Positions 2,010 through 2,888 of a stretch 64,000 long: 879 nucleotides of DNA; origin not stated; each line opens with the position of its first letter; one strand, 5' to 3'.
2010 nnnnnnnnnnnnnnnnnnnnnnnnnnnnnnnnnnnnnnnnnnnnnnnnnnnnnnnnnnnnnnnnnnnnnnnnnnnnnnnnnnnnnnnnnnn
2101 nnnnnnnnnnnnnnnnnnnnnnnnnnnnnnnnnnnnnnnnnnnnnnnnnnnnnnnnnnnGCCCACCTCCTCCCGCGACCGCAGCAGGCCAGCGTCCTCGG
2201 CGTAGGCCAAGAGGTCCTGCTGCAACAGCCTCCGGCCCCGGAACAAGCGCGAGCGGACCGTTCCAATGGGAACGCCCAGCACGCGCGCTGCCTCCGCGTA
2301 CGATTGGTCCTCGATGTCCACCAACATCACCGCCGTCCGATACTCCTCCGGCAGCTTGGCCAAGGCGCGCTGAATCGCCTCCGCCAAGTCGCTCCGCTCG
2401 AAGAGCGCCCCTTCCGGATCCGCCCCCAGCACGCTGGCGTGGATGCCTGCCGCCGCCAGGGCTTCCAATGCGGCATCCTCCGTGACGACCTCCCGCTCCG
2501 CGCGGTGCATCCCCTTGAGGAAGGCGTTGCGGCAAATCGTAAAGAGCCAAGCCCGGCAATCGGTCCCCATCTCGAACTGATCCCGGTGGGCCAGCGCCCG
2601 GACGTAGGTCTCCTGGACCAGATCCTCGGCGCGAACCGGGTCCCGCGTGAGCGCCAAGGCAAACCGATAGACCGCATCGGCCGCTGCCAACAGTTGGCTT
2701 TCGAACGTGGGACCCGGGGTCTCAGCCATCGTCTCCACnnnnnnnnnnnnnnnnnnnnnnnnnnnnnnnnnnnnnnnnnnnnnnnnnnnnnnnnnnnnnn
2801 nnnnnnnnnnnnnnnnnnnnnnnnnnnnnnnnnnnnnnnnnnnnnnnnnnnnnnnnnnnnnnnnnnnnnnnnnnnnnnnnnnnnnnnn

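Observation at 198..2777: ECF sigma / zinc anti-sigma operon driving two candidate selenoproteins and a TlpA: a possible dual-Sec peroxide and thiol defence module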

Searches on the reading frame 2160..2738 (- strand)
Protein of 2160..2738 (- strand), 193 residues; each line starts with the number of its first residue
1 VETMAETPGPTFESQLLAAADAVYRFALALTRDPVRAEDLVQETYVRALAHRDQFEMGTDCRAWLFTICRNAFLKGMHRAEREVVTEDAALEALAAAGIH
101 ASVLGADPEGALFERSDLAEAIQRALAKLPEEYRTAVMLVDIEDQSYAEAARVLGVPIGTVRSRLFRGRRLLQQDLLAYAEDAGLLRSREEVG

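Call 10: search_protein_families(library=pfam, proteins=[window:2160-2738:-])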
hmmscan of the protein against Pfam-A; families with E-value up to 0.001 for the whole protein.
seq(193 aa): 4 families
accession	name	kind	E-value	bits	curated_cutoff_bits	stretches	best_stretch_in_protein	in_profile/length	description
PF08281.18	Sigma70_r4_2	-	1.4e-19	69.9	25.7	1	120-172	2-54/54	Sigma-70, region 4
PF04542.20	Sigma70_r2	-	6.1e-14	52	24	1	21-82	7-70/71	Sigma-70 region 2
PF04545.22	Sigma70_r4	-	3.2e-10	39.8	24.1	1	125-173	1-49/50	Sigma-70, region 4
PF22029.2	PhyR_sigma2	-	4.9e-09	36.5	27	1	25-68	10-53/55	Sigma2 domain of PhyR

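Call 11: search_protein_families(library=ncbifam, proteins=[window:2160-2738:-])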
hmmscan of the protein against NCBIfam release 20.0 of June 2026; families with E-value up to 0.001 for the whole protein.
seq(193 aa): 86 families (the best 25 are shown)
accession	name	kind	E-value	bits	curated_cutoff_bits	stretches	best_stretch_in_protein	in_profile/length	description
TIGR02947.1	SigH_actino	hypoth_equivalog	3.8e-35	121.3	251.55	1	11-188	12-191/193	RNA polymerase sigma-70 factor, TIGR02947 family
NF009199.0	PRK12547.1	subfamily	2.7e-33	114.9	219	1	11-176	7-160/184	RNA polymerase sigma factor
NF009198.0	PRK12546.1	equivalog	4.9e-33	114.4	270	1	16-176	13-161/188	RNA polymerase sigma factor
NF009164.0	PRK12511.1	equivalog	7e-33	113.7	185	1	15-173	9-156/182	RNA polymerase sigma factor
NF007229.0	PRK09647.1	equivalog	1.1e-32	113.2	265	1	9-182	43-208/220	RNA polymerase sigma factor SigE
NF009185.0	PRK12533.1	equivalog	9.6e-32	110.4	248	1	10-179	29-196/231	RNA polymerase sigma factor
NF009169.0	PRK12516.1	equivalog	3.6e-31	108.1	321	1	7-176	7-164/188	RNA polymerase sigma factor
TIGR02950.1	SigM_subfam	subfamily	8.4e-31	107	147.95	1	21-174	11-156/159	RNA polymerase sigma factor, SigM family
NF008888.0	PRK11922.1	equivalog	2e-28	99.6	204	1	19-176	39-196/231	RNA polymerase sigma factor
NF009192.0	PRK12540.1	equivalog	4e-27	95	307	1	13-176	8-159/182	RNA polymerase sigma factor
NF007225.0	PRK09643.1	equivalog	6e-26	91.4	190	1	16-182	33-188/204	RNA polymerase sigma factor SigM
NF058625.1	sigma_PG0214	equivalog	8.4e-26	90.7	130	1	11-178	5-163/170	GFO_1088 family ECF-type sigma factor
NF007223.0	PRK09641.1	equivalog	2.6e-25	89.4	209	1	21-176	29-184/187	RNA polymerase sigma factor SigW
NF007227.0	PRK09645.1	subfamily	4.5e-25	88.6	202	1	19-178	22-172/177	sigma-70 family RNA polymerase sigma factor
NF009166.1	PRK12513.1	equivalog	1.1e-24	87.2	206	1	20-178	32-188/193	RNA polymerase sigma factor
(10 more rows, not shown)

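Call 55: search_solved_structures(query=window:2160-2738:-, max_evalue=1e-8)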
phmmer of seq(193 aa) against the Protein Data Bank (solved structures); distinct sequences matched with E-value up to 1e-8: 17.
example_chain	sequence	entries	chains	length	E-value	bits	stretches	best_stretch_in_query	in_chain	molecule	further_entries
5zx2_F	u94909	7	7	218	1.9e-28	102.6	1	10-189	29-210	ECF RNA polymerase sigma factor SigH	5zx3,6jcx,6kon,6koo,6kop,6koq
6jcy_F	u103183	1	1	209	2.3e-27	99.1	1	10-189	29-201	ECF RNA polymerase sigma factor SigH,ECF RNA polymerase sigma factor SigE,ECF RNA polymera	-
5uxx_A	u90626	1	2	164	9.8e-25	90.6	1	11-175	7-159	RNA polymerase sigma factor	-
9m9d_F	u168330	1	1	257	2.2e-23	86.1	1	10-181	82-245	ECF RNA polymerase sigma factor SigE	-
9m9e_F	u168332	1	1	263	2.4e-23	86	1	10-181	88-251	ECF RNA polymerase sigma factor SigE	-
9m98_F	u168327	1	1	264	2.4e-23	86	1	10-181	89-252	ECF RNA polymerase sigma factor SigE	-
5wuq_A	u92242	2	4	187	4e-20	75.5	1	20-176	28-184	ECF RNA polymerase sigma factor SigW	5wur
8z6g_B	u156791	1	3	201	7.6e-16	61.6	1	26-176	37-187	RNA polymerase sigma factor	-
6in7_B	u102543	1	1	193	8e-16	61.6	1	26-176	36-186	RNA polymerase sigma-H factor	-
1h3l_A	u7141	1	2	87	5.3e-15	58.9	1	9-83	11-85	RNA POLYMERASE SIGMA FACTOR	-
1or7_A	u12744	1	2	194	6.2e-14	55.4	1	38-173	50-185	RNA polymerase sigma-E factor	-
6jbq_F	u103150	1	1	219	8.5e-14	55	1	38-173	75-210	ECF RNA polymerase sigma-E factor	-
6dv9_F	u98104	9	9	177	2.9e-13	53.2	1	20-174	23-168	ECF RNA polymerase sigma factor SigL | RNA polymerase sigma factor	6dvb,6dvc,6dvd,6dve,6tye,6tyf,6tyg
5fgm_A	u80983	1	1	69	1.1e-12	51.3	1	122-180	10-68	ECF RNA polymerase sigma factor SigR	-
6jhe_A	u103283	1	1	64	7.7e-11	45.3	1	118-176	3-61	ECF RNA polymerase sigma factor SigW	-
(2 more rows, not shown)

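Call 56: find_homologous_proteins(query=window:2160-2738:-, max_evalue=1e-30)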
Query seq(193 aa) (193 aa): 3902 proteins with E <= 1e-30 among 8000 candidates; the best 120 are listed.
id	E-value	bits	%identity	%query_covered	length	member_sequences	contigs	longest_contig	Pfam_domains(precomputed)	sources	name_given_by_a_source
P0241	9.2e-110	382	97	98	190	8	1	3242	PF04545.23,PF04542.21,PF08281.19,PF22029.3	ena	-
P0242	3.0e-90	319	79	98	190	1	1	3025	PF04545.23,PF04542.21,PF08281.19,PF22029.3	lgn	-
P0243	5.2e-87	308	74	100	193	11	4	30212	PF04545.23,PF04542.21,PF08281.19,PF22029.3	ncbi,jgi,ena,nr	ncbi:MAG TPA: sigma-70 family RNA polymerase sigma factor [Gemmatimonadales bacterium]|nr:sigma-70 f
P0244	1.1e-86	307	76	99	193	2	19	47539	PF04545.23,PF04542.21,PF08281.19,PF22029.3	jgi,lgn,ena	-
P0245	6.7e-86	304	75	97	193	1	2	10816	PF04545.23,PF04542.21,PF08281.19,PF22029.3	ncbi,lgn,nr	ncbi:MAG: sigma-70 family RNA polymerase sigma factor [Gemmatimonadetes bacterium]|nr:sigma-70 famil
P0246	8.4e-86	304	75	99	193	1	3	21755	PF04545.23,PF04542.21,PF08281.19,PF22029.3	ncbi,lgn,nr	ncbi:MAG: sigma-70 family RNA polymerase sigma factor [Gemmatimonadetes bacterium]|nr:sigma-70 famil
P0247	7.0e-85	301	74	99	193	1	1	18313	PF04545.23,PF04542.21,PF08281.19,PF22029.3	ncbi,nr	ncbi:MAG: sigma-70 family RNA polymerase sigma factor [Gemmatimonadetes bacterium]|nr:sigma-70 famil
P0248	1.3e-83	297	70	98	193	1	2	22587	PF04545.23,PF04542.21,PF08281.19,PF22029.3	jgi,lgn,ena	-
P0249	1.3e-83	297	73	98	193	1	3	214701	PF04545.23,PF04542.21,PF08281.19,PF22029.3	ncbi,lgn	-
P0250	4.2e-82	292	74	97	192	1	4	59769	PF04545.23,PF04542.21,PF08281.19,PF22029.3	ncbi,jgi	jgi:RNA polymerase sigma-70 factor (ECF subfamily)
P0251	3.2e-81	289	74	96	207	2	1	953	PF04545.23,PF04542.21,PF08281.19,PF22029.3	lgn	-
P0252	5.0e-81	289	76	97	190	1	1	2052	PF04545.23,PF04542.21,PF08281.19,PF22029.3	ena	-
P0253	8.8e-80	285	73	95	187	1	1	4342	PF04545.23,PF04542.21,PF08281.19,PF22029.3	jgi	jgi:RNA polymerase sigma-70 factor (ECF subfamily)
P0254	1.3e-78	281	74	95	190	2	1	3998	PF04545.23,PF04542.21,PF08281.19,PF22029.3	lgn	-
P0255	9.6e-78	278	69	99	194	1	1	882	PF04545.23,PF04542.21,PF08281.19,PF22029.3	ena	-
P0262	6.3e-77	275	68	99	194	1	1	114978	PF04545.23,PF04542.21,PF08281.19,PF22029.3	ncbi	-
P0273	4.3e-76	273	70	99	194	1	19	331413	PF04545.23,PF04542.21,PF08281.19,PF22029.3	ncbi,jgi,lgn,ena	jgi:RNA polymerase sigma-70 factor (ECF subfamily)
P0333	1.9e-73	264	64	99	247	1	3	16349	PF04545.23,PF04542.21,PF08281.19,PF22029.3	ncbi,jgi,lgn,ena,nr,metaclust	ncbi:MAG: sigma-70 family RNA polymerase sigma factor [Chloroflexi bacterium]|nr:MAG: sigma-70 famil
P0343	7.2e-73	262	64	99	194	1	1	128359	PF04545.23,PF04542.21,PF08281.19,PF22029.3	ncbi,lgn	ncbi:MAG: sigma-70 family RNA polymerase sigma factor [Gemmatimonadales bacterium]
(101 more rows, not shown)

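Call 57: find_encoding_contigs(protein=P0244, flank=6000, max_places=2)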
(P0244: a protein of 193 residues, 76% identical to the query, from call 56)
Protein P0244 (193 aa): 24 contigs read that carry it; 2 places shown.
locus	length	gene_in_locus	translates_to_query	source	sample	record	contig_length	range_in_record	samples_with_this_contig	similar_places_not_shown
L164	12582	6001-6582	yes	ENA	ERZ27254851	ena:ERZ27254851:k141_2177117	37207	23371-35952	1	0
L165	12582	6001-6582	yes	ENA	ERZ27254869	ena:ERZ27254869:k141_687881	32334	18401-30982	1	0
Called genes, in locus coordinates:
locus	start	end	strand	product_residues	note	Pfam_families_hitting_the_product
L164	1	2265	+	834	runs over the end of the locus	PF22422:MGH1-like_GH, PF03633:Glyco_hydro_65C, PF00754:F5_F8_type_C, PF22633:F5_F8_type_C_2 (weak), PF00754:F5_F8_type_C, PF22633:F5_F8_type_C_2 (weak)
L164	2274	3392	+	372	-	PF01263:Aldose_epim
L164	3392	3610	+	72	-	PF02627:CMD (weak)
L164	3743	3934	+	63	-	-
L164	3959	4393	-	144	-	PF20587:DUF6789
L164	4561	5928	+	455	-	PF01266:DAO (faint), PF07992:Pyr_redox_2, PF13450:NAD_binding_8 (faint), PF13738:Pyr_redox_3, PF00070:Pyr_redox, PF02852:Pyr_redox_dim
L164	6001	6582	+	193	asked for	PF04542:Sigma70_r2, PF22029:PhyR_sigma2 (weak), PF08281:Sigma70_r4_2, PF04545:Sigma70_r4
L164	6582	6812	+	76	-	PF13490:zf-HC2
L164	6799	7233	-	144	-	-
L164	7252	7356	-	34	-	-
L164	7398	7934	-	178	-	-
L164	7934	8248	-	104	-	-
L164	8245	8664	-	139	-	-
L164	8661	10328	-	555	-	PF00403:HMA (weak), PF01134:GIDA, PF05834:Lycopene_cycl (weak), PF07992:Pyr_redox_2, PF12831:FAD_oxidored, PF13738:Pyr_redox_3, PF00070:Pyr_redox, PF02852:Pyr_redox_dim, +3 more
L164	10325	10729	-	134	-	PF00403:HMA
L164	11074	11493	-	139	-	PF13411:MerR_1, PF00376:MerR, PF09278:MerR-DNA-bind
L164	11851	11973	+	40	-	-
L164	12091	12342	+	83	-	PF00578:AhpC-TSA (weak)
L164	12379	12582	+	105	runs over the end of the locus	PF00578:AhpC-TSA, PF08534:Redoxin (weak)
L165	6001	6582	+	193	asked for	PF04542:Sigma70_r2, PF22029:PhyR_sigma2 (weak), PF08281:Sigma70_r4_2, PF04545:Sigma70_r4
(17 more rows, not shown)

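Call 58: find_encoding_contigs(protein=P0249, flank=6000, max_places=1)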
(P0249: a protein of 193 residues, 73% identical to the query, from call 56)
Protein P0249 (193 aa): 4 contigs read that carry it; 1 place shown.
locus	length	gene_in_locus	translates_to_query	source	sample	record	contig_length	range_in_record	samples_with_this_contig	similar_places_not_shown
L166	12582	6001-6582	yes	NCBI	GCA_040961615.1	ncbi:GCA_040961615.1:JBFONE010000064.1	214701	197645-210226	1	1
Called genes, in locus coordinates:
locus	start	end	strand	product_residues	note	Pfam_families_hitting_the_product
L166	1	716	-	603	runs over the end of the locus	PF00474:SSF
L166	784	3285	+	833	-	PF22422:MGH1-like_GH, PF03633:Glyco_hydro_65C, PF00754:F5_F8_type_C, PF22633:F5_F8_type_C_2, PF00754:F5_F8_type_C (weak)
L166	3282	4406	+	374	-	PF01263:Aldose_epim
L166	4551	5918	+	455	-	PF01134:GIDA (weak), PF01494:FAD_binding_3 (faint), PF07992:Pyr_redox_2, PF13450:NAD_binding_8 (faint), PF13738:Pyr_redox_3 (weak), PF00070:Pyr_redox, PF02852:Pyr_redox_dim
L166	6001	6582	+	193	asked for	PF04542:Sigma70_r2, PF22029:PhyR_sigma2, PF08281:Sigma70_r4_2, PF04545:Sigma70_r4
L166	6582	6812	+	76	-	PF13490:zf-HC2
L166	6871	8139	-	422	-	PF12867:DinB_2, PF03781:FGE-sulfatase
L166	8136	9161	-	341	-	PF10017:Methyltransf_33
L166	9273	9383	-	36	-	-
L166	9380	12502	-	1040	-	PF00873:ACR_tran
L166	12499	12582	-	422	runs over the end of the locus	PF25917:BSH_RND (faint), PF25919:BSH_CusB, PF25973:BSH_CzcB, PF25869:3HB_CusB, PF25954:Beta-barrel_RND_2, PF25975:CzcB_C, PF25989:YknX_C (weak)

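Call 59: find_encoding_contigs(protein=P0273, flank=6000, max_places=1)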
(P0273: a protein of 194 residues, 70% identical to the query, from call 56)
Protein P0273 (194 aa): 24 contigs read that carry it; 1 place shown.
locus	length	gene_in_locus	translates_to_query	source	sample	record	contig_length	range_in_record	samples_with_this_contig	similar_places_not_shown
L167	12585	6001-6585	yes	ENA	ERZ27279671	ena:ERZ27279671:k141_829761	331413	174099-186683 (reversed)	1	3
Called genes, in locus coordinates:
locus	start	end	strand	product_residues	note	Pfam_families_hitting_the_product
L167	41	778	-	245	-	PF00535:Glycos_transf_2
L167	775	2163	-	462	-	PF00890:FAD_binding_2 (weak), PF01134:GIDA (weak), PF01262:AlaDh_PNT_C (faint), PF07992:Pyr_redox_2, PF12831:FAD_oxidored (weak), PF13738:Pyr_redox_3, PF00070:Pyr_redox, PF02852:Pyr_redox_dim, +2 more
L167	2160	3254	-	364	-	PF01384:PHO4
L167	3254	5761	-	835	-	PF04055:Radical_SAM, PF01209:Ubie_methyltran, PF06325:PrmA (weak), PF13489:Methyltransf_23 (weak), PF08241:Methyltransf_11, PF08242:Methyltransf_12 (weak), PF13649:Methyltransf_25, PF13847:Methyltransf_31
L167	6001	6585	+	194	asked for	PF04542:Sigma70_r2, PF22029:PhyR_sigma2, PF08281:Sigma70_r4_2, PF04545:Sigma70_r4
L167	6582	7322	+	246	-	PF13490:zf-HC2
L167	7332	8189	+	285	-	PF01734:Patatin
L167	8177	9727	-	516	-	PF00512:HisKA, PF02518:HATPase_c, PF00072:Response_reg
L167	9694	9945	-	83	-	PF02148:zf-UBP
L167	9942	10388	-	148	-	PF07681:DoxX (weak)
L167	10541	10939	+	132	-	-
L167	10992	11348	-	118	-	PF02635:DsrE (weak)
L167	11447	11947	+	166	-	PF07355:GRDB (weak)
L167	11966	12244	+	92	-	-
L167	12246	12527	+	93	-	PF02627:CMD (weak)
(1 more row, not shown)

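Call 77: find_encoding_contigs(protein=P0262, flank=6000, max_places=1)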
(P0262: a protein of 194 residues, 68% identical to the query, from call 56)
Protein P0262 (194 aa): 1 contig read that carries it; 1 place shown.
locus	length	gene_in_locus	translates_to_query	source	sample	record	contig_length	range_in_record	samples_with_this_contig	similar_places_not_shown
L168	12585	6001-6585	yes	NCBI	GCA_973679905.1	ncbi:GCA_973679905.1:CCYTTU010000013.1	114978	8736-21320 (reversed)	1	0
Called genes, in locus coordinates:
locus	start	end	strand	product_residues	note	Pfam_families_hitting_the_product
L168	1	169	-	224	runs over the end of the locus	PF00535:Glycos_transf_2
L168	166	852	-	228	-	PF09335:VTT_dom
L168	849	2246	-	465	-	PF01134:GIDA (faint), PF01262:AlaDh_PNT_C (faint), PF03486:HI0933_like (faint), PF07992:Pyr_redox_2, PF12831:FAD_oxidored (weak), PF13738:Pyr_redox_3 (weak), PF00070:Pyr_redox, PF02852:Pyr_redox_dim, +1 more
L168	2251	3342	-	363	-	PF01384:PHO4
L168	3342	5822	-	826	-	PF04055:Radical_SAM, PF01209:Ubie_methyltran, PF13489:Methyltransf_23 (weak), PF13847:Methyltransf_31, PF08241:Methyltransf_11, PF08242:Methyltransf_12 (weak), PF13649:Methyltransf_25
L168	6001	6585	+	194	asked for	PF04542:Sigma70_r2, PF22029:PhyR_sigma2 (weak), PF08281:Sigma70_r4_2, PF04545:Sigma70_r4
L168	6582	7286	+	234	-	PF13490:zf-HC2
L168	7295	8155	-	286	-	PF06727:DUF1207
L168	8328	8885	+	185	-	PF14595:Thioredoxin_9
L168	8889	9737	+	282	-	PF01734:Patatin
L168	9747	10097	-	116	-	-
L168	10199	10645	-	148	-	-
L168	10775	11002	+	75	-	PF13490:zf-HC2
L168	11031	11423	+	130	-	-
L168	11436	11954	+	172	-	PF07355:GRDB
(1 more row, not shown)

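Call 78: find_encoding_contigs(protein=P0333, flank=6000, max_places=1)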
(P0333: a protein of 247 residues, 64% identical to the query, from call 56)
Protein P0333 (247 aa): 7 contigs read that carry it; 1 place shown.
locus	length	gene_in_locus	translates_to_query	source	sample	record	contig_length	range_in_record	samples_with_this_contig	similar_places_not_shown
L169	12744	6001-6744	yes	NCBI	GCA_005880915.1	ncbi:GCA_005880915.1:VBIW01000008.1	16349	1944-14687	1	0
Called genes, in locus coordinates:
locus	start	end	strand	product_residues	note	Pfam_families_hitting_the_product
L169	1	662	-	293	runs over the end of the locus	PF00535:Glycos_transf_2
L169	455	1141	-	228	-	PF09335:VTT_dom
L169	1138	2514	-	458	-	PF00890:FAD_binding_2 (weak), PF01134:GIDA (weak), PF01266:DAO (weak), PF07992:Pyr_redox_2, PF12831:FAD_oxidored (weak), PF13738:Pyr_redox_3 (weak), PF00070:Pyr_redox, PF02852:Pyr_redox_dim, +3 more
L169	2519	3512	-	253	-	PF01384:PHO4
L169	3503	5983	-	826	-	PF04055:Radical_SAM, PF01209:Ubie_methyltran, PF06325:PrmA (weak), PF13489:Methyltransf_23 (weak), PF13847:Methyltransf_31, PF08241:Methyltransf_11, PF08242:Methyltransf_12 (weak), PF13649:Methyltransf_25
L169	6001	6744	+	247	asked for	PF22029:PhyR_sigma2 (weak), PF04542:Sigma70_r2, PF04545:Sigma70_r4, PF08281:Sigma70_r4_2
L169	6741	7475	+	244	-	PF13490:zf-HC2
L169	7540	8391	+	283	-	PF01734:Patatin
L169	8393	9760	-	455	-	PF07992:Pyr_redox_2, PF13738:Pyr_redox_3, PF00070:Pyr_redox, PF02852:Pyr_redox_dim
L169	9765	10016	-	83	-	PF02148:zf-UBP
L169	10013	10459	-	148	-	-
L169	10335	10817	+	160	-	PF13490:zf-HC2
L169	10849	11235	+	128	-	-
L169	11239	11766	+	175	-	PF07355:GRDB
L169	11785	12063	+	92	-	-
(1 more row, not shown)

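Call 79: find_encoding_contigs(protein=P0343, flank=6000, max_places=1)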
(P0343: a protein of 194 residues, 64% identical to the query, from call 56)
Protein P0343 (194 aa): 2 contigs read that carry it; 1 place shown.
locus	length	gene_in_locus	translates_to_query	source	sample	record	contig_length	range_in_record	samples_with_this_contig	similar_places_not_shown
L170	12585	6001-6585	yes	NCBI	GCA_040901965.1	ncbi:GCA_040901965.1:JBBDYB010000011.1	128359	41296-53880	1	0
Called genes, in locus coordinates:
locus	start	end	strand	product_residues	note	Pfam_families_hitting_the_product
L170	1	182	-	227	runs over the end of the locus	PF00535:Glycos_transf_2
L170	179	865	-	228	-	PF09335:VTT_dom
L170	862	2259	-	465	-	PF01134:GIDA (faint), PF01262:AlaDh_PNT_C (faint), PF01266:DAO (weak), PF07992:Pyr_redox_2, PF12831:FAD_oxidored (weak), PF13738:Pyr_redox_3, PF00070:Pyr_redox, PF02852:Pyr_redox_dim, +2 more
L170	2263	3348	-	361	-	PF01384:PHO4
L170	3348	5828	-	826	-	PF04055:Radical_SAM, PF01209:Ubie_methyltran, PF06325:PrmA (weak), PF13489:Methyltransf_23, PF13847:Methyltransf_31, PF08241:Methyltransf_11, PF08242:Methyltransf_12, PF13649:Methyltransf_25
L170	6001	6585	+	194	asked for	PF04542:Sigma70_r2, PF22029:PhyR_sigma2 (weak), PF08281:Sigma70_r4_2, PF04545:Sigma70_r4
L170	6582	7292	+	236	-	PF13490:zf-HC2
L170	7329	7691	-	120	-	-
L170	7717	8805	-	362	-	PF11376:DUF3179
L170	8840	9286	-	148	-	-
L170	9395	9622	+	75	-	PF13490:zf-HC2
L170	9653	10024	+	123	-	-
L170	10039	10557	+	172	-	PF07355:GRDB (weak)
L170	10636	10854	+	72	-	-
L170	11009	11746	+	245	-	PF02683:DsbD_TM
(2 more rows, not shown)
